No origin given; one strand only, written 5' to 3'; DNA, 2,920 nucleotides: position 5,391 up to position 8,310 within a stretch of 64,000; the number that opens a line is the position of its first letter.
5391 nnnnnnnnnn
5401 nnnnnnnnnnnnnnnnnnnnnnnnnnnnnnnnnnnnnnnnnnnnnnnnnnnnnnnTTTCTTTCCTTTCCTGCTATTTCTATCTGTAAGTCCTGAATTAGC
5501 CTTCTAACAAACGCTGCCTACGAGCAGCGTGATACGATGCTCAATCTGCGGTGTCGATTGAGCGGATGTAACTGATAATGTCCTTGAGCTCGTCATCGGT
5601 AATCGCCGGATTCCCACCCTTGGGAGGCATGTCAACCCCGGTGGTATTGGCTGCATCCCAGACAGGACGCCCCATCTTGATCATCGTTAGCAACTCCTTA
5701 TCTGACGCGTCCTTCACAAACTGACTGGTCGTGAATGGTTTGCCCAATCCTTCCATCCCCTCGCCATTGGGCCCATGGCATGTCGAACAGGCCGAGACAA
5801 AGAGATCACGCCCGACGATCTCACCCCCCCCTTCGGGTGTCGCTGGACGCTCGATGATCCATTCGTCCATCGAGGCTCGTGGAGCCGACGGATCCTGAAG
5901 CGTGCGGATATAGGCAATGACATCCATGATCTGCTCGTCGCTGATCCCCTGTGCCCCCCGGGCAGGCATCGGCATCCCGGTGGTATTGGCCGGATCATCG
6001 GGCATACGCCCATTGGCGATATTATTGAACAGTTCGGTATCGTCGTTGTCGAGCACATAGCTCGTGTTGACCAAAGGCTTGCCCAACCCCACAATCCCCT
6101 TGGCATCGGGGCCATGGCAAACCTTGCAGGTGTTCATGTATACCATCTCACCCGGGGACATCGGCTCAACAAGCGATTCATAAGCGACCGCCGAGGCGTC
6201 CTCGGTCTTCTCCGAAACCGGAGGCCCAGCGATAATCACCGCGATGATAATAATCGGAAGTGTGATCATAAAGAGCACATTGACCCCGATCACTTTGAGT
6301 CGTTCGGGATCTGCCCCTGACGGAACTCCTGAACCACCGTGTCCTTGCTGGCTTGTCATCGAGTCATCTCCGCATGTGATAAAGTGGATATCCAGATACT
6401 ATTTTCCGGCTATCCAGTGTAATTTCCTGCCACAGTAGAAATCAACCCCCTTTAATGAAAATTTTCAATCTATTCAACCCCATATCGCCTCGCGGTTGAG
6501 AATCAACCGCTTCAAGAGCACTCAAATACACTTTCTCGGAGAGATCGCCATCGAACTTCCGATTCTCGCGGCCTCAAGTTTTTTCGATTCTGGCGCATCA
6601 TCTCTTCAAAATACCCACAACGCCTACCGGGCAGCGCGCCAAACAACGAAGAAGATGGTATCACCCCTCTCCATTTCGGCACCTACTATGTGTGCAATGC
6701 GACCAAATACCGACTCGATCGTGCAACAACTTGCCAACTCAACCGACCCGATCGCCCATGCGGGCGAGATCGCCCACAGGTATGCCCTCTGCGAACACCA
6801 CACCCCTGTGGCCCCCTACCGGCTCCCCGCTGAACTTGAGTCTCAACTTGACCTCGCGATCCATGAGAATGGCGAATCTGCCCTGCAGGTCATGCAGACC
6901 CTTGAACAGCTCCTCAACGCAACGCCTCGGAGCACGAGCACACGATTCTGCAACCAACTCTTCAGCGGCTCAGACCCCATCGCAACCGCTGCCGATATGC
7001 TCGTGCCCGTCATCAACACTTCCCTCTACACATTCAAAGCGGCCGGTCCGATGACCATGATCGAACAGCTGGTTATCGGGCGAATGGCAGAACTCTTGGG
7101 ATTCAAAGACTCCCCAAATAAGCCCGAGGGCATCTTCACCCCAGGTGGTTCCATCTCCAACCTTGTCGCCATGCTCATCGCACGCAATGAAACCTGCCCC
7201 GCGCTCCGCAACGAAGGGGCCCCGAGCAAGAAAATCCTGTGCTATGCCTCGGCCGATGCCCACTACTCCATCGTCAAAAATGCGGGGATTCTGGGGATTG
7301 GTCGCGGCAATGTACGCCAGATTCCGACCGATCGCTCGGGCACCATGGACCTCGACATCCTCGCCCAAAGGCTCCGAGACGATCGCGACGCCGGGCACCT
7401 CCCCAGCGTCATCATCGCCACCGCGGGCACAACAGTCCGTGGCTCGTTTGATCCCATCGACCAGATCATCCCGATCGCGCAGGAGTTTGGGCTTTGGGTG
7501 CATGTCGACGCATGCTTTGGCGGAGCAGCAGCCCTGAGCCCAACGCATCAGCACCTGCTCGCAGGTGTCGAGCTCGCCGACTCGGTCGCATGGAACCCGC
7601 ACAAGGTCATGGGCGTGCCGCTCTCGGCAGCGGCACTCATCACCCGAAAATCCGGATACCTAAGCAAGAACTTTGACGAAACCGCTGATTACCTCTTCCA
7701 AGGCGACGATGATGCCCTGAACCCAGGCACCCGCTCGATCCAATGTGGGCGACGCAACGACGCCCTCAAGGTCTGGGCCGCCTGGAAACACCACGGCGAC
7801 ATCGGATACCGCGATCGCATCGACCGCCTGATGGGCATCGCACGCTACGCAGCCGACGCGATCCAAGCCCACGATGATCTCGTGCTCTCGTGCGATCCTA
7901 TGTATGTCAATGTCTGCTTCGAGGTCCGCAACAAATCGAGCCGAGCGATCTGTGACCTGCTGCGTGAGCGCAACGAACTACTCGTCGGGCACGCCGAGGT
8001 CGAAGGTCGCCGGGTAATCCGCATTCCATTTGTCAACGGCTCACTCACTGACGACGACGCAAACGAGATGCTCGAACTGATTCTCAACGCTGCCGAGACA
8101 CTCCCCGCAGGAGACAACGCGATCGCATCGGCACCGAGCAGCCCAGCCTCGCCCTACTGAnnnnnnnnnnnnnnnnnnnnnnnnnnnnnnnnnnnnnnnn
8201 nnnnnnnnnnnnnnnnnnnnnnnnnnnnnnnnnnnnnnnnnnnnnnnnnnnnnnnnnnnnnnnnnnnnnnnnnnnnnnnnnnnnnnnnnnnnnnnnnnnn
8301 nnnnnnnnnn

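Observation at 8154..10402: Divergent C-family-like heme-copper oxidase lacking the cross-link Tyr, with HxM in place of HxH, paired with a dihaem cytochrome c (candidate novel NO reductase)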

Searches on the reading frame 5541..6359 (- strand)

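Call 3: search_protein_families(library=pfam, proteins=[window:5541-6359:-], max_evalue=0.01)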
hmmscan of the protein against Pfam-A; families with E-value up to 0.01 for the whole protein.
window:5541-6359:- (272 aa): 2 families
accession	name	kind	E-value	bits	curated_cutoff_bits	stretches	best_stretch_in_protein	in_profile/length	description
PF00034.26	Cytochrom_C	-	1.2e-23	84.7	21.3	2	69-154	3-89/90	Cytochrome c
PF13442.11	Cytochrome_CBB3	-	1.3e-21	77.1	27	2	67-151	3-68/68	Cytochrome C oxidase, cbb3-type, subunit III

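Call 4: search_protein_families(library=ncbifam, proteins=[window:5541-6359:-], max_evalue=0.01)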
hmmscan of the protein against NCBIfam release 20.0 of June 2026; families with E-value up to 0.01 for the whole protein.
window:5541-6359:- (272 aa): 10 families
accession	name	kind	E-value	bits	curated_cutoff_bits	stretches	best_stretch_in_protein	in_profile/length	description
TIGR00782.1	ccoP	equivalog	1.6e-17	63.8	179.95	1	69-232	109-256/285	cytochrome-c oxidase, cbb3-type subunit III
NF050122.1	bc1_QcrC_actin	exception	6.8e-15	55.1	200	1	36-270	10-213/253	cytochrome bc1 complex diheme cytochrome c subunit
TIGR03872.1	cytochrome_MoxG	equivalog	7.3e-14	52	147.8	2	58-159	35-126/133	cytochrome c(L), periplasmic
NF011054.0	PRK14486.1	equivalog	9e-14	51.6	447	2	62-155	210-291/294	putative bifunctional cbb3-type cytochrome c oxidase subunit II/cytochrome c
TIGR03874.1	4cys_cytochr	equivalog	1.3e-09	37.9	161.75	2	73-160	39-121/143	c-type cytochrome, methanol metabolism-related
NF045773.1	cytochro_C550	exception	2.6e-07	30.6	125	1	37-121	19-101/118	cytochrome c550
NF045774.1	cytochro_C551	exception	1.2e-06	28.4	118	0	60-106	32-76/110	cytochrome c551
TIGR02603.1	CxxCH_TIGR02603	domain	1.7e-06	28.1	68.15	0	69-89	5-25/134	putative heme-binding domain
TIGR04485.1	thiosulf_SoxX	equivalog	1.7e-05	25.5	61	0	78-153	5-77/78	sulfur oxidation c-type cytochrome SoxX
NF045930.1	Cytc6PetJCyano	equivalog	0.0029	17.5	135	0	62-151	23-102/110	cytochrome c6 PetJ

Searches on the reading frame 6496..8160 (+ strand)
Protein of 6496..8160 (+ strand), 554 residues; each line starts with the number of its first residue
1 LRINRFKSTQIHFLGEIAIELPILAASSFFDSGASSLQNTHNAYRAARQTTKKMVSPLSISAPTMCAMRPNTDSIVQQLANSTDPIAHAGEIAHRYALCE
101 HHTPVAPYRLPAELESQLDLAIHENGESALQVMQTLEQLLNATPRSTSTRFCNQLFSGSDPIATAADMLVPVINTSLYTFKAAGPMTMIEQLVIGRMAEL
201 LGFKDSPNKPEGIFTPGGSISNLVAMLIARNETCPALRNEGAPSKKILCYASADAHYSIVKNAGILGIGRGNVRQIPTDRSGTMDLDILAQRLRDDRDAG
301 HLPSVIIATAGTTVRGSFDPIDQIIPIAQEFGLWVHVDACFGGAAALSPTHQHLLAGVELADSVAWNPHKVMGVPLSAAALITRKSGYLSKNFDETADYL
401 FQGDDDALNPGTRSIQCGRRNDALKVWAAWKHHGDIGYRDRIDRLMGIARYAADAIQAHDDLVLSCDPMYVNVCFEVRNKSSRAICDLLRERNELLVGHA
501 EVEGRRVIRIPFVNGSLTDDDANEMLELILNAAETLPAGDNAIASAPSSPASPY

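Call 3: search_protein_families(library=pfam, proteins=[window:6496-8160:+], max_evalue=0.01)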
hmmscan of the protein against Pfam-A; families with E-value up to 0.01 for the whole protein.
window:6496-8160:+ (554 aa): 3 families
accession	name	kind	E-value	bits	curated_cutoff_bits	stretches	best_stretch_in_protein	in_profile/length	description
PF00282.25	Pyridoxal_deC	-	6.5e-79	265.8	27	1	111-477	1-374/375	Pyridoxal-dependent decarboxylase conserved domain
PF01212.27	Beta_elim_lyase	-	2e-07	31.1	27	1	209-383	47-212/288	Beta-eliminating lyase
PF00266.25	Aminotran_5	-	0.00066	19.2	21.5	1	269-340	112-177/371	Aminotransferase class-V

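Call 4: search_protein_families(library=ncbifam, proteins=[window:6496-8160:+], max_evalue=0.01)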
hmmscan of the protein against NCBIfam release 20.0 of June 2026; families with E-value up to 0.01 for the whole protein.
window:6496-8160:+ (554 aa): 9 families
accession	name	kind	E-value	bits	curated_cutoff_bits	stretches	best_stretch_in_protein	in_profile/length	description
NF052646.1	DABADecarRhbB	equivalog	6.3e-55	186.6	900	1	163-479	112-420/491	L-2,4-diaminobutyrate decarboxylase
TIGR03799.1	NOD_PanD_pyr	equivalog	9.3e-45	153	606.1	1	138-478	79-438/522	pyridoxal-dependent aspartate 1-decarboxylase PanP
TIGR03812.1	tyr_de_CO2_Arch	equivalog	2.6e-31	108.8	299.4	1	184-514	55-361/375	tyrosine decarboxylase MfnA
NF002748.0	PRK02769.1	equivalog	4e-24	85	305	1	193-460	70-314/382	histidine decarboxylase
TIGR03811.1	tyr_de_CO2_Ent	equivalog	3.5e-11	42.3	905.3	1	255-345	231-326/608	tyrosine decarboxylase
TIGR03235.1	DNA_S_dndA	equivalog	0.00049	19.5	480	1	209-389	59-218/353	cysteine desulfurase DndA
NF041359.1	GntG_guanitoxin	subfamily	0.00071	18.8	230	1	209-376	53-210/343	GntG family PLP-dependent aldolase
TIGR01979.1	sufS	subfamily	0.0032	16.4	475.1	0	210-373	81-224/403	SufS family cysteine desulfurase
TIGR03402.1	FeS_nifS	equivalog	0.0037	16.1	530.75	1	210-340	60-174/379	cysteine desulfurase NifS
